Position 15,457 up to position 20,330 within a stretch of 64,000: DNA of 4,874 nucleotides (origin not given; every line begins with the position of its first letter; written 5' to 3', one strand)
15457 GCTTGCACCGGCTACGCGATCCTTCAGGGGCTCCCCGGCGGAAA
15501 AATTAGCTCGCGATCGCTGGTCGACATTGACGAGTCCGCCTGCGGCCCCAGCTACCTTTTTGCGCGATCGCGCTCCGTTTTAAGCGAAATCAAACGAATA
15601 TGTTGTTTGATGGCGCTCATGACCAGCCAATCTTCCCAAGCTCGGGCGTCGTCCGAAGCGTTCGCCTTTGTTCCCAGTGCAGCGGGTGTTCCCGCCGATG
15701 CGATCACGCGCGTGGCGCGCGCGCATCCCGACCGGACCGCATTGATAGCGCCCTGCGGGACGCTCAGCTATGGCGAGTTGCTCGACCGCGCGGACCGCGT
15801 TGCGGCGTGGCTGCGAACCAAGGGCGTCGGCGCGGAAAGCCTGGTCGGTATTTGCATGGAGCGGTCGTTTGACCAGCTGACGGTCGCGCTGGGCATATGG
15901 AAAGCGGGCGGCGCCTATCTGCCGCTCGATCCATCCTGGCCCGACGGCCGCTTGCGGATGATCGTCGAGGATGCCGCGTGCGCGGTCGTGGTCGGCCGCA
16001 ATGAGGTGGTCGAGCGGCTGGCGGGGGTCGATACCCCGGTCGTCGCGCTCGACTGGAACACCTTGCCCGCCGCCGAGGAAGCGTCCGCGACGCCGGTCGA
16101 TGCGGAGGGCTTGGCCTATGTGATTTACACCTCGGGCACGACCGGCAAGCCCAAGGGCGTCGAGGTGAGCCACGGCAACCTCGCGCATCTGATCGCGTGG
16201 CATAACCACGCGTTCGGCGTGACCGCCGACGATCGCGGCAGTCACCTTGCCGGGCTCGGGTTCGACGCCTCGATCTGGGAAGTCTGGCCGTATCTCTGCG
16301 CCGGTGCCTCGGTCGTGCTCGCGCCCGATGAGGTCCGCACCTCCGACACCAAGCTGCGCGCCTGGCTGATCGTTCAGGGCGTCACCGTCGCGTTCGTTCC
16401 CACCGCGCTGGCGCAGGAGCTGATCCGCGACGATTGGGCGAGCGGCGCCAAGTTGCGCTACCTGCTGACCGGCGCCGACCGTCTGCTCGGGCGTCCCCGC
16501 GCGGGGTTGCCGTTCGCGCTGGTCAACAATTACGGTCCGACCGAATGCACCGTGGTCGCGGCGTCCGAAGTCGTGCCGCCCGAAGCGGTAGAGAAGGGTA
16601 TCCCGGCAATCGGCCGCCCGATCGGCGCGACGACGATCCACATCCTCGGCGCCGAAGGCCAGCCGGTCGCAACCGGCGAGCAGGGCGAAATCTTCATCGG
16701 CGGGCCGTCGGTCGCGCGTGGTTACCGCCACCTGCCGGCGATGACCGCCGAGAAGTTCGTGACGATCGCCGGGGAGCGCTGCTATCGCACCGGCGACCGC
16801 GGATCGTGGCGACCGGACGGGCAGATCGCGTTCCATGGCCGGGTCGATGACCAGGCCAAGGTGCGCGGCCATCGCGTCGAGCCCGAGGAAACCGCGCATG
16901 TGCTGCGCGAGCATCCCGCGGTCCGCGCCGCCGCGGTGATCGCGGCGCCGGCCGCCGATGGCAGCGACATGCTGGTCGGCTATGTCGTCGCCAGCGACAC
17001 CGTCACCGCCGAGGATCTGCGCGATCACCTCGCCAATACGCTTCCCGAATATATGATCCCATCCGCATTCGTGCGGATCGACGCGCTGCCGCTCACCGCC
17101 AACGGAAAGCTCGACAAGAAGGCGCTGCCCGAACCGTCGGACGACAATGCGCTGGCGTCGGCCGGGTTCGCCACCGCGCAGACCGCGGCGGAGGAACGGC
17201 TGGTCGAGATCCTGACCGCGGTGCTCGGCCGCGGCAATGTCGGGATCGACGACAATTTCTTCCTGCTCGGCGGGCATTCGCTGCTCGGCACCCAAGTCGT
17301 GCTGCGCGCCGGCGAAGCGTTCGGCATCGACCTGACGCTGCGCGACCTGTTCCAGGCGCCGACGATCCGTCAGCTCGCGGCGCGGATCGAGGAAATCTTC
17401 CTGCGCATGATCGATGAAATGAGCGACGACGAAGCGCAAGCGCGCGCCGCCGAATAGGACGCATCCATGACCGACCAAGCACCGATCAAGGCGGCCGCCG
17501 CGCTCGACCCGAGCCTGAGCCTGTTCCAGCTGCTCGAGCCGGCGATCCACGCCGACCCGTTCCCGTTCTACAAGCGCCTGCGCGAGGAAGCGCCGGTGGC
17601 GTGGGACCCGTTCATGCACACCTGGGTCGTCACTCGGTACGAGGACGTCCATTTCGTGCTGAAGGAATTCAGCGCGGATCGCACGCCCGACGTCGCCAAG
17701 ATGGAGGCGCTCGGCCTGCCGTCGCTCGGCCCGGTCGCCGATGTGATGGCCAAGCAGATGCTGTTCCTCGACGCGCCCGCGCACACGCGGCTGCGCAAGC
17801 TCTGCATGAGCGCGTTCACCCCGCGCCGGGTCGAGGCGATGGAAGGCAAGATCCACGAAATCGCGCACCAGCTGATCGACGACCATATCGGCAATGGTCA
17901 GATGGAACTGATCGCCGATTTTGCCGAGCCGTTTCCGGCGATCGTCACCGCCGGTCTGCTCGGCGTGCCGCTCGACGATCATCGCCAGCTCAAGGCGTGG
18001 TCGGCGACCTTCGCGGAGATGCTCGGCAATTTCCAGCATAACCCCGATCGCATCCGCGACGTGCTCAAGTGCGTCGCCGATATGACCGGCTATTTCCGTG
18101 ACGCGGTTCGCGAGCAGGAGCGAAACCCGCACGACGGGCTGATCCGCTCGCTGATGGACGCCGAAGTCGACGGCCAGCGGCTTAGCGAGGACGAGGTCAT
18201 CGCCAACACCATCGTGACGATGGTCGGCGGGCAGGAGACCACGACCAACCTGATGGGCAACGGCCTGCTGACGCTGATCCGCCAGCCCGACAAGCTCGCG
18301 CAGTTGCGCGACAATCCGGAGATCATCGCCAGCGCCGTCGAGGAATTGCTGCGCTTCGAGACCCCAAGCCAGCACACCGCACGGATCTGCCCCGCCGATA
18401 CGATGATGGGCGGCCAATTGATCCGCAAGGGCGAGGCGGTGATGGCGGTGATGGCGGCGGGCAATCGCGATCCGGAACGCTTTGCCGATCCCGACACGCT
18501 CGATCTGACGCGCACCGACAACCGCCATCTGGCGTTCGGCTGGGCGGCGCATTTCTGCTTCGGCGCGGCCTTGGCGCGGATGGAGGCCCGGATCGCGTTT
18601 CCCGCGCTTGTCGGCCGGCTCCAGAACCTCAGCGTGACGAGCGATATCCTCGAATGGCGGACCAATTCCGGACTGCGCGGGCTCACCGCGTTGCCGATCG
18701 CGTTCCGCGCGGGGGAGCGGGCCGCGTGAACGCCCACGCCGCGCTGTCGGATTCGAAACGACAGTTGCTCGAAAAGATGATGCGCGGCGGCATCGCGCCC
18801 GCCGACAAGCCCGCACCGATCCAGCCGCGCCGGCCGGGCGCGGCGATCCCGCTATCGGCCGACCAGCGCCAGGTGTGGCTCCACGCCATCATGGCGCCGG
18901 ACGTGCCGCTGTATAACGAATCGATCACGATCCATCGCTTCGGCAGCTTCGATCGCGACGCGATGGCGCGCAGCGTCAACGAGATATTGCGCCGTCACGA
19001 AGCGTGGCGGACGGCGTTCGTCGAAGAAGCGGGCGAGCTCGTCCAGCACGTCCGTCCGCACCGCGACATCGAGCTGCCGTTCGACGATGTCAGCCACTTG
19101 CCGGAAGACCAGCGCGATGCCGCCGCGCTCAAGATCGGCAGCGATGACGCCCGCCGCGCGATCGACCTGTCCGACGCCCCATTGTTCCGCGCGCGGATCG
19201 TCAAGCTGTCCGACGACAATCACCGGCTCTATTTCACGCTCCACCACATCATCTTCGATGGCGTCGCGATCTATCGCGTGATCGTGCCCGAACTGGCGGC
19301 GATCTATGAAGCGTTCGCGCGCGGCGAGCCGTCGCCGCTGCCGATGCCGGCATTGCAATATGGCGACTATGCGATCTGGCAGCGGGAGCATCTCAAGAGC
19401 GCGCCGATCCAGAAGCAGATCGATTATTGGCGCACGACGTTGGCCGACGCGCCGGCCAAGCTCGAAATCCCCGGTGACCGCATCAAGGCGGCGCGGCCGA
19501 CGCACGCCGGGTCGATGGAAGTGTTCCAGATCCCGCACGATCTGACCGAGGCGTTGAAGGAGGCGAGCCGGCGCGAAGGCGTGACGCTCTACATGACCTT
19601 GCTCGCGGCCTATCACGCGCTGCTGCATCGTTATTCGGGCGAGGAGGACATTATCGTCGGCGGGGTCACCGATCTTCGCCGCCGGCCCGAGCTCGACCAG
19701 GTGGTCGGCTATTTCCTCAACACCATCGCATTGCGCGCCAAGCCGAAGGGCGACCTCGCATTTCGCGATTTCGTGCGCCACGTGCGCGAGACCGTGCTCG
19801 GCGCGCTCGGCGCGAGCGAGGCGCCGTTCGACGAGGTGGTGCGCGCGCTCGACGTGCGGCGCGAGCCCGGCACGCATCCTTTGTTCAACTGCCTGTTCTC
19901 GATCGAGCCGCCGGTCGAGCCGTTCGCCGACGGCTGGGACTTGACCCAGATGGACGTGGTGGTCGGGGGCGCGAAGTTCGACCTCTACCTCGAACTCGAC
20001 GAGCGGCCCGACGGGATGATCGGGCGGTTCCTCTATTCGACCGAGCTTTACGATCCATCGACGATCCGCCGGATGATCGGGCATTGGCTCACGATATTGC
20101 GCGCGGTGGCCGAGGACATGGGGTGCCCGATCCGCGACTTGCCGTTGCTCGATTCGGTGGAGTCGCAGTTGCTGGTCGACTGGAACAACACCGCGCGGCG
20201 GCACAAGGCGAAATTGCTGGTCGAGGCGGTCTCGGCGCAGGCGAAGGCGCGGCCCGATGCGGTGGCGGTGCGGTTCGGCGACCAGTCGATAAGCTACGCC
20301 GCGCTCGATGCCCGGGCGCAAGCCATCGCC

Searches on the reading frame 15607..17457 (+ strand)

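Call 9: search_protein_families(library=pfam, proteins=[window:15607-17457:+], max_evalue=0.001)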
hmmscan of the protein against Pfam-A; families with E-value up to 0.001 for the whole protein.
window:15607-17457:+ (616 aa): 3 families
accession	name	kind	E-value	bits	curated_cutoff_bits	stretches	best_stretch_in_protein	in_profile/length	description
PF00501.34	AMP-binding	-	8.2e-77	259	29.9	1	35-373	3-383/384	AMP-binding enzyme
PF00550.31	PP-binding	-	7.9e-15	55.3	20.8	1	530-594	1-67/67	Phosphopantetheine attachment site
PF13193.12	AMP-binding_C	-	1.1e-14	55.5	24.5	1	431-501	4-76/76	AMP-binding enzyme C-terminal domain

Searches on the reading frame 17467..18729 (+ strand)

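Call 9: search_protein_families(library=pfam, proteins=[window:17467-18729:+], max_evalue=0.001)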
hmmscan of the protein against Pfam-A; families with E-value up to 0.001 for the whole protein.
window:17467-18729:+ (420 aa): 1 family
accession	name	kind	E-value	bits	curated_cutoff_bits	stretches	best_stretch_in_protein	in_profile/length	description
PF00067.27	p450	-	2.6e-27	96.2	22.8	1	92-384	81-431/462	Cytochrome P450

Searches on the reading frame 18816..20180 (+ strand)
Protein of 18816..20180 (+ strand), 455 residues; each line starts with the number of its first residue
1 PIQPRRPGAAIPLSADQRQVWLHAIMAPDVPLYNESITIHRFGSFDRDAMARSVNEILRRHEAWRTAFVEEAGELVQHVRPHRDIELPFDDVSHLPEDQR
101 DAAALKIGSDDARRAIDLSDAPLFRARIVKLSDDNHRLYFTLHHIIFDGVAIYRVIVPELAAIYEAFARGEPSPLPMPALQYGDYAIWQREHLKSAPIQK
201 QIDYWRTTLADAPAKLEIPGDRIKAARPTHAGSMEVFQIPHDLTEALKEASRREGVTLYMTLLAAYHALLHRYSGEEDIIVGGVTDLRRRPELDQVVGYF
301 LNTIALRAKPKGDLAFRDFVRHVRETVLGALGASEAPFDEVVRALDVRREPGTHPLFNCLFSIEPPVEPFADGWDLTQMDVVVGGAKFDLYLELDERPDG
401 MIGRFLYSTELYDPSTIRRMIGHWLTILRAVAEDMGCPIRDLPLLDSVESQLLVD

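Call 47: search_solved_structures(query=window:18816-20180:+, max_evalue=1e-20)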
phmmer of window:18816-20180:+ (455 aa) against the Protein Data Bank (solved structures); distinct sequences matched with E-value up to 1e-20: 37.
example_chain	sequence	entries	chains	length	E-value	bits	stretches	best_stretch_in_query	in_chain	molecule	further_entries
6p1j_A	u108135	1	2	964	1.8e-68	234.8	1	12-451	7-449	Txo2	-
6oyf_A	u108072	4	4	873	1.3e-64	222.1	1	11-451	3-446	Txo1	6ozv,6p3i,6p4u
2jgp_A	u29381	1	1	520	3.2e-61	210.8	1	2-435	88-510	TYROCIDINE SYNTHETASE 3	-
5u89_A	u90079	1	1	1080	5.1e-61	210.2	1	10-448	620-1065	Amino acid adenylation domain protein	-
8z0q_C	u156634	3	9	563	1e-58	202.6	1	5-437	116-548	Special condensation domain in NRPS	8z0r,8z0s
9lcq_A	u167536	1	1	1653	2.6e-50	174.9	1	11-455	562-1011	PvdL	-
9up2_A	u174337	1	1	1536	2.7e-50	174.8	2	11-455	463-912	PvdL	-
9lcp_A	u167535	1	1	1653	3.2e-50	174.6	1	11-455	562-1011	PvdL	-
9lco_A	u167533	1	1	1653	3.2e-50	174.6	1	11-455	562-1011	PvdL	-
9rde_A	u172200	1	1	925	1.6e-49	172.3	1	11-357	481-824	Bacitracin synthase 3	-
8qnf_A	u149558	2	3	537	1e-45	159.7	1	6-449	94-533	Condensation domain TomBC from the Tomaymycin non-ribosomal peptide synthetase | Tomaymycin non-ribosomal peptide synthetase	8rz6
8xjz_C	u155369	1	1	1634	1.4e-44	156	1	10-442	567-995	Peptide synthetase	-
6mfw_A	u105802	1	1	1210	4.6e-43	151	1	18-436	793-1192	Linear gramicidin synthase subunit A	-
6mfx_A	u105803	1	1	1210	6.1e-43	150.6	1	32-436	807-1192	Linear gramicidin synthase subunit A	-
6mfy_A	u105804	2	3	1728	1e-42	149.9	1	19-433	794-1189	Linear gramicidin synthase subunit A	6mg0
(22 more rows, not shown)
